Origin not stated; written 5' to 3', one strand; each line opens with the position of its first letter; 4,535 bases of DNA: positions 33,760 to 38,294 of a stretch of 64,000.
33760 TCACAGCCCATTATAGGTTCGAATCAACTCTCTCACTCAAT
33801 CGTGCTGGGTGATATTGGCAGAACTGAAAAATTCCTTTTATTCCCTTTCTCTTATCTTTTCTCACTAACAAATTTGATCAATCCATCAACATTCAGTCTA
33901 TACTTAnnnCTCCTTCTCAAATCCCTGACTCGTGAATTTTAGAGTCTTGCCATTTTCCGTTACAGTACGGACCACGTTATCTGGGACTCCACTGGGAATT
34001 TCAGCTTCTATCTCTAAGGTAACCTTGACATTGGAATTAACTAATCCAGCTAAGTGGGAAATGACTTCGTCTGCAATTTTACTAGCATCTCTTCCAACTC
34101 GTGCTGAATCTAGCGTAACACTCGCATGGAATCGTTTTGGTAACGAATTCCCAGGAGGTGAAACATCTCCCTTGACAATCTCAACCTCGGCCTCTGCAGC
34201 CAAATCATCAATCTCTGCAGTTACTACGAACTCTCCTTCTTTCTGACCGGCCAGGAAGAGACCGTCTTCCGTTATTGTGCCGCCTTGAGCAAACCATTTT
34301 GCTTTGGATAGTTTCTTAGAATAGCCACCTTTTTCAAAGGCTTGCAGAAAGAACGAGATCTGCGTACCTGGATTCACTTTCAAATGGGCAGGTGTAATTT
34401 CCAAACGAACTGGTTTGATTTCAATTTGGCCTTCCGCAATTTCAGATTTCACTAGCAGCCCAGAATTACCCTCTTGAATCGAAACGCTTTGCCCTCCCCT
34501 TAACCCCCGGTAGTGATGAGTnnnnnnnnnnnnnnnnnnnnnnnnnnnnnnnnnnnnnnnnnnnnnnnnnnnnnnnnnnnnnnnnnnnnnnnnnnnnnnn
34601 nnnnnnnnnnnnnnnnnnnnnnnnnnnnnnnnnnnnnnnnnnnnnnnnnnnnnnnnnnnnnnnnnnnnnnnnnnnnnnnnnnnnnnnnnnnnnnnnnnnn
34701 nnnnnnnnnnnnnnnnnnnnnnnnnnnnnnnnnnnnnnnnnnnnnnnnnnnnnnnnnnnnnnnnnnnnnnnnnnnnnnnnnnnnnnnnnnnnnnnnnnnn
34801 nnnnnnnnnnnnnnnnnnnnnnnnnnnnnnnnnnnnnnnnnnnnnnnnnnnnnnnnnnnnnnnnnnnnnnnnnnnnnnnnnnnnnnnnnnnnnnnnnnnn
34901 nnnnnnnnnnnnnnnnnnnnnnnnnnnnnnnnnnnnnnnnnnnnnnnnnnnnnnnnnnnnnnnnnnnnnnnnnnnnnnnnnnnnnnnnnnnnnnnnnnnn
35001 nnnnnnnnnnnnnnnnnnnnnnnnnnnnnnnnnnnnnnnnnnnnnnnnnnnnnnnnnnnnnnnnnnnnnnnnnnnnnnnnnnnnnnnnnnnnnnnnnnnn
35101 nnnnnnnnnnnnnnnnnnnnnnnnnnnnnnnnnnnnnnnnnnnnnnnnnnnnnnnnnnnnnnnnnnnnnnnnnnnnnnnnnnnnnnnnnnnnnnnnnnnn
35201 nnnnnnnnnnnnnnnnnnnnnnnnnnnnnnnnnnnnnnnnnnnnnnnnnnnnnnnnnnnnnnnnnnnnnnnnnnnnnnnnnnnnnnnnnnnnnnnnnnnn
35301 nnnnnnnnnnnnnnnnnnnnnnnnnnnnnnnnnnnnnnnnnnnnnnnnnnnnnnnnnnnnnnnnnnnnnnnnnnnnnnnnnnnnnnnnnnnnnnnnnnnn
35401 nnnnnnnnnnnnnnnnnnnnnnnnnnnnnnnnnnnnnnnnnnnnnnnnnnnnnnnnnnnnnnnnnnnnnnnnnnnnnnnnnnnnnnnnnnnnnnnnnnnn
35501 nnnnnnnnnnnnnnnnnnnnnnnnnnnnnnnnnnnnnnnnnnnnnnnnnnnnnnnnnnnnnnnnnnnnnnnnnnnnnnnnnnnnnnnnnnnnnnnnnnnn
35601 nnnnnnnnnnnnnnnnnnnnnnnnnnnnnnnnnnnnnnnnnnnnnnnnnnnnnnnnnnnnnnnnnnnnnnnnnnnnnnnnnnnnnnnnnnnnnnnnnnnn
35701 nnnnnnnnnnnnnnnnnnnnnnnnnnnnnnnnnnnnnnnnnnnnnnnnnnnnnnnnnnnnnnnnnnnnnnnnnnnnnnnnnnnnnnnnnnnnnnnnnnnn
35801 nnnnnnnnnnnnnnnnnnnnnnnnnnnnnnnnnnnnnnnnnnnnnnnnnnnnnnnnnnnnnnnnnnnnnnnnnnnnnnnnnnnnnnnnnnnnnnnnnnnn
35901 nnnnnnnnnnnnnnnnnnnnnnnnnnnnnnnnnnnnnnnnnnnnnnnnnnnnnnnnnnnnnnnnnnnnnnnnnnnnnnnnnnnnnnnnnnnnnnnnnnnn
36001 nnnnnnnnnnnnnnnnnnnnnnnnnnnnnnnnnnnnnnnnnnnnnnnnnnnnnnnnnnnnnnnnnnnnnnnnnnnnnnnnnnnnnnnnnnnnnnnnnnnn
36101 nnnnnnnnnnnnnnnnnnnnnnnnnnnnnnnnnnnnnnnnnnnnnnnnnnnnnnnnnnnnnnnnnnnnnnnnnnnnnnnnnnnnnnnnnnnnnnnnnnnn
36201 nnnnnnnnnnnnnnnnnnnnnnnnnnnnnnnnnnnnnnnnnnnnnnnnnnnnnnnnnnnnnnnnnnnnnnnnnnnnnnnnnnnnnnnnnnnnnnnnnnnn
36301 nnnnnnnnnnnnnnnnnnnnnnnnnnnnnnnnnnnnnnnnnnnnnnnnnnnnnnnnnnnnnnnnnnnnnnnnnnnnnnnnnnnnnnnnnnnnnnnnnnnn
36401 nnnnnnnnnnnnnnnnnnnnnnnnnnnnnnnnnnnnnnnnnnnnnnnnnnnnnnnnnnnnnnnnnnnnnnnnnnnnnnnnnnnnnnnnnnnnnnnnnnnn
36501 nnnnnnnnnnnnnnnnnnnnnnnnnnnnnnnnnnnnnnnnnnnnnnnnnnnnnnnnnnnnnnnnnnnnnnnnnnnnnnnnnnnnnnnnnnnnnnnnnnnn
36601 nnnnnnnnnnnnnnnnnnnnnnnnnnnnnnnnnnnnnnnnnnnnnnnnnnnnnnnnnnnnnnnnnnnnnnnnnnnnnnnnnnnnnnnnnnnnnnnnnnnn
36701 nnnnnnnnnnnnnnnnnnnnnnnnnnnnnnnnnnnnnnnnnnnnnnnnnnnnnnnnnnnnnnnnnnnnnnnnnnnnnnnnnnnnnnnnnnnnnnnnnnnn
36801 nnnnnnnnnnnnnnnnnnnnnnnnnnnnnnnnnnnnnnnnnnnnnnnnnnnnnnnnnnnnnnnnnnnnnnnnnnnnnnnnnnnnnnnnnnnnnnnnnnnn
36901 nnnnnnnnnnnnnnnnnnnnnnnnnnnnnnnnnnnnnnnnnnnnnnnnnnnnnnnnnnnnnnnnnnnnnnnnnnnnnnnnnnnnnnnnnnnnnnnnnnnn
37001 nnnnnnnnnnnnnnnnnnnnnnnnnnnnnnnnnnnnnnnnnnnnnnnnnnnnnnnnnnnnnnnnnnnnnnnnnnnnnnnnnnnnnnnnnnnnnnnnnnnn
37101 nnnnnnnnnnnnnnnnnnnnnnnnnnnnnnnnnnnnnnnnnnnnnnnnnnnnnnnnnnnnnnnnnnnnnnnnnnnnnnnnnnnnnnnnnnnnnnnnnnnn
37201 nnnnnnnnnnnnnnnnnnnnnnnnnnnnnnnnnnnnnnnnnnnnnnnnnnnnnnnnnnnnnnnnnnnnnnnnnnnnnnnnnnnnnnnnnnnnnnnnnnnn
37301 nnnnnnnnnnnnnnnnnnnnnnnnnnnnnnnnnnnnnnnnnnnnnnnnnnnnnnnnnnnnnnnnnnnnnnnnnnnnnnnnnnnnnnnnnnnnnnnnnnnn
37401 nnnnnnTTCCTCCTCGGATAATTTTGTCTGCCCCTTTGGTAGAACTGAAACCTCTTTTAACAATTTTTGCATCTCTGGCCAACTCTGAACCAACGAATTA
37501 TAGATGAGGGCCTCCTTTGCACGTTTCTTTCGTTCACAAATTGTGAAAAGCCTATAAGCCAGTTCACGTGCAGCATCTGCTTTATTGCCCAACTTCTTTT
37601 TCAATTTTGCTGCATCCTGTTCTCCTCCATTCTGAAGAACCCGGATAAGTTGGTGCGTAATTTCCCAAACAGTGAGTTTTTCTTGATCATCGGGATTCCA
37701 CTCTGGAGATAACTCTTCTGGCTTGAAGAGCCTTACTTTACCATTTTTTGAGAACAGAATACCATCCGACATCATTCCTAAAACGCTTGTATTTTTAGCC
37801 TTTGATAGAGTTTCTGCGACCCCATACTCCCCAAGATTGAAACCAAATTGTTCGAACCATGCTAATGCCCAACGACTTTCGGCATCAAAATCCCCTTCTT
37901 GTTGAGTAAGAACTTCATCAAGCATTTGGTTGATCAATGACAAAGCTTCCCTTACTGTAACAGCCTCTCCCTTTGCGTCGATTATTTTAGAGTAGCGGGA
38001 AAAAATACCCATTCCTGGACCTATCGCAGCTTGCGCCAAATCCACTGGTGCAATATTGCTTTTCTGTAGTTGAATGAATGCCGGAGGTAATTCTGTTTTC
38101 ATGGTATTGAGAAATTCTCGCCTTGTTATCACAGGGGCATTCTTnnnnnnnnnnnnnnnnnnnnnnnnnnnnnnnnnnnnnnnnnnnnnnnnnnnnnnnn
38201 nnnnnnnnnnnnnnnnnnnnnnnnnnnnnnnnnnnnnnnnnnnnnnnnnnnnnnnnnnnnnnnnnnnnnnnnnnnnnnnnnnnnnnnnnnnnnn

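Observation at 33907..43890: Helicase / DUF1156 methyltransferase / DUF499 ATPase operon ('Hma'-type candidate defence system) in archaeal island DNA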

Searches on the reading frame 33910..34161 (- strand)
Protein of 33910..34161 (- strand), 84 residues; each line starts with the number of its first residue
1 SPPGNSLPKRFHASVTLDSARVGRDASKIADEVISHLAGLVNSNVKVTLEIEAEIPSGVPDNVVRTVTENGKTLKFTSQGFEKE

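Call 72: search_protein_families(library=pfam, proteins=[window:33910-34161:-], max_evalue=1)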
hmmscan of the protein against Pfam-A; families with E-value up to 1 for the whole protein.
window:33910-34161:- (84 aa): 0 families

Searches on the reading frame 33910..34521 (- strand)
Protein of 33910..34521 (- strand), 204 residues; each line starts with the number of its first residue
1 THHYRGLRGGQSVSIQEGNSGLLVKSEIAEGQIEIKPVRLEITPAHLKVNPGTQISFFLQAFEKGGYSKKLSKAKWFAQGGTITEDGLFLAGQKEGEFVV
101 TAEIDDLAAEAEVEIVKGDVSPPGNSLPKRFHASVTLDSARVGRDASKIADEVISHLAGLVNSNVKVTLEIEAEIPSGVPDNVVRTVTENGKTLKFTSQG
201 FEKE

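Call 60: predict_structure(alignment_id=A1)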
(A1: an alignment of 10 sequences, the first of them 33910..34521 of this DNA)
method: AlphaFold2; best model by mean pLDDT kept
length: 204 residues; sequences in the alignment: 10
mean_pLDDT: 62.9   pTM: 0.45
mean pLDDT of the five models: 62.9, 59.4, 58.6, 56.6, 43.1
residues with pLDDT >= 90: 43; 70-90: 29; 50-70: 63; < 50: 69
segments of 3 or more residues with pLDDT < 50: 1-34, 124-128, 159-165, 182-204
pLDDT, mean of each block of 10 residues (from residue 1): 29 34 36 60 87 89 66 85 93 95 91 86 48 61 64 58 49 60 45 34 28
secondary structure, 60 per line:
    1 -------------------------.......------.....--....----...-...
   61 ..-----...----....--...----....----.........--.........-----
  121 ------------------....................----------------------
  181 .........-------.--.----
elements in order: H26-32 E39-43 E46-49 E54-56 E58-62 E68-70 E75-78 E81-83 E88-91 E96-104 E107-115 H139-158 H181-189

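Call 63: fold_search(model_id=the predicted structure, library=pdb)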
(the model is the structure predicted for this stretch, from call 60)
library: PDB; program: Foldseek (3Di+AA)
matches with E <= 10: 1732; with E <= 0.001: 25
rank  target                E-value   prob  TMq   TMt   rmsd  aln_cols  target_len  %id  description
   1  8gyr_A                1.7e-05  1.00  0.37  0.41   1.7        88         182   14  Crystal structure of a variable region segment of Leptospira host-interacting outer surface protein, LigA (released 2023-06-28)
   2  8gyr_B                2.7e-05  1.00  0.37  0.41   1.6        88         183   14  Crystal structure of a variable region segment of Leptospira host-interacting outer surface protein, LigA (released 2023-06-28)
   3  7quz_AAA              5.2e-05  1.00  0.34  0.37   3.1        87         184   20  Crystal structure of the SeMet octameric C-terminal Big_2-CBM56 domains from Paenibacillus illinoisensis (Bacillus c (released 2023-02-01)
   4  8f2n_E                1.3e-04  1.00  0.32  0.16   3.7        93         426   22  Phi-29 partially-expanded fiberless prohead (released 2023-11-15)
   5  8f2m_D                1.3e-04  1.00  0.32  0.16   3.9        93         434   24  Phi-29 scaffolding protein bound to intermediate-state MCP (released 2023-11-15)
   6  7r3t_B                1.4e-04  1.00  0.34  0.37   3.0        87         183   18  Crystal structure of the Dimeric C-terminal Big_2-CBM56 domains from Paenibacillus illinoisensis (Bacillus circulans I (released 2023-02-22)
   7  8zdj_S                1.6e-04  1.00  0.33  0.24   4.7        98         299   18  Cryo-EM structure of Mycobacteriophage Douge genome-packed connector (gp5, gp9, gp10, gp12 and gp13) (released 2025-06-25)
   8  2mog_MODEL_1_A        1.7e-04  1.00  0.36  0.70   2.7        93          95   17  Solution structure of the terminal Ig-like domain from Leptospira interrogans LigB (released 2014-08-13)
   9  8f2n_H                1.9e-04  1.00  0.32  0.16   3.8        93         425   22  Phi-29 partially-expanded fiberless prohead (released 2023-11-15)
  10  8f2n_AK               2.2e-04  1.00  0.31  0.15   3.8        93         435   22  Phi-29 partially-expanded fiberless prohead (released 2023-11-15)
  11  7quz_DDD              2.4e-04  1.00  0.33  0.36   3.3        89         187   19  Crystal structure of the SeMet octameric C-terminal Big_2-CBM56 domains from Paenibacillus illinoisensis (Bacillus c (released 2023-02-01)
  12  7quz_BBB              2.6e-04  1.00  0.34  0.37   3.1        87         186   20  Crystal structure of the SeMet octameric C-terminal Big_2-CBM56 domains from Paenibacillus illinoisensis (Bacillus c (released 2023-02-01)
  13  5ngj_A                3.3e-04  1.00  0.35  0.17   3.9        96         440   14  Crystal structure of pb6, major tail tube protein of bacteriophage T5 (released 2018-01-03)
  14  8f2o_A                3.7e-04  1.00  0.31  0.15   4.0        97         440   22  Phi-29 expanded, DNA-packaged fiberless prohead (released 2023-11-15)
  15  4uid_B                4.6e-04  1.00  0.34  0.39   2.7        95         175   16  Crystal structure of the S-layer protein SbsC domains 4 and 5 (released 2016-04-13)
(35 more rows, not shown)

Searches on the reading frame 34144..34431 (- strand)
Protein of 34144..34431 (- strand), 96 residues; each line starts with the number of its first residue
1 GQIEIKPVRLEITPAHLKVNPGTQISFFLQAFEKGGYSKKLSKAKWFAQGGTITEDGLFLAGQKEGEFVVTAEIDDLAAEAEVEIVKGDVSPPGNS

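Call 72: search_protein_families(library=pfam, proteins=[window:34144-34431:-], max_evalue=1)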
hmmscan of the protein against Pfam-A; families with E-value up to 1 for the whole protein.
window:34144-34431:- (96 aa): 0 families

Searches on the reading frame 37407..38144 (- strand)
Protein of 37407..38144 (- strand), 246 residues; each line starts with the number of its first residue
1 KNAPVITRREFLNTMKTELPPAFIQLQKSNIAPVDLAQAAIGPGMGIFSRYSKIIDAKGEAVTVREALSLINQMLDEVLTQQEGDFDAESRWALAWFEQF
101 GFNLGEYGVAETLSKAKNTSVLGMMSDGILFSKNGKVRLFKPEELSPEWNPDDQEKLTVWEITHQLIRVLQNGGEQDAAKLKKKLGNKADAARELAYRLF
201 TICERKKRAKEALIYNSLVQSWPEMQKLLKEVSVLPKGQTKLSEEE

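Call 72: search_protein_families(library=pfam, proteins=[window:37407-38144:-], max_evalue=1)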
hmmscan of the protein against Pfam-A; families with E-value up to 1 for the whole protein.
window:37407-38144:- (246 aa): 1 family
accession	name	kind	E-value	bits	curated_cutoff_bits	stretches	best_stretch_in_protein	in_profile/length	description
PF05957.18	DUF883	-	0.24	11.8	25.4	1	166-198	17-49/53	DUF883 N-terminal domain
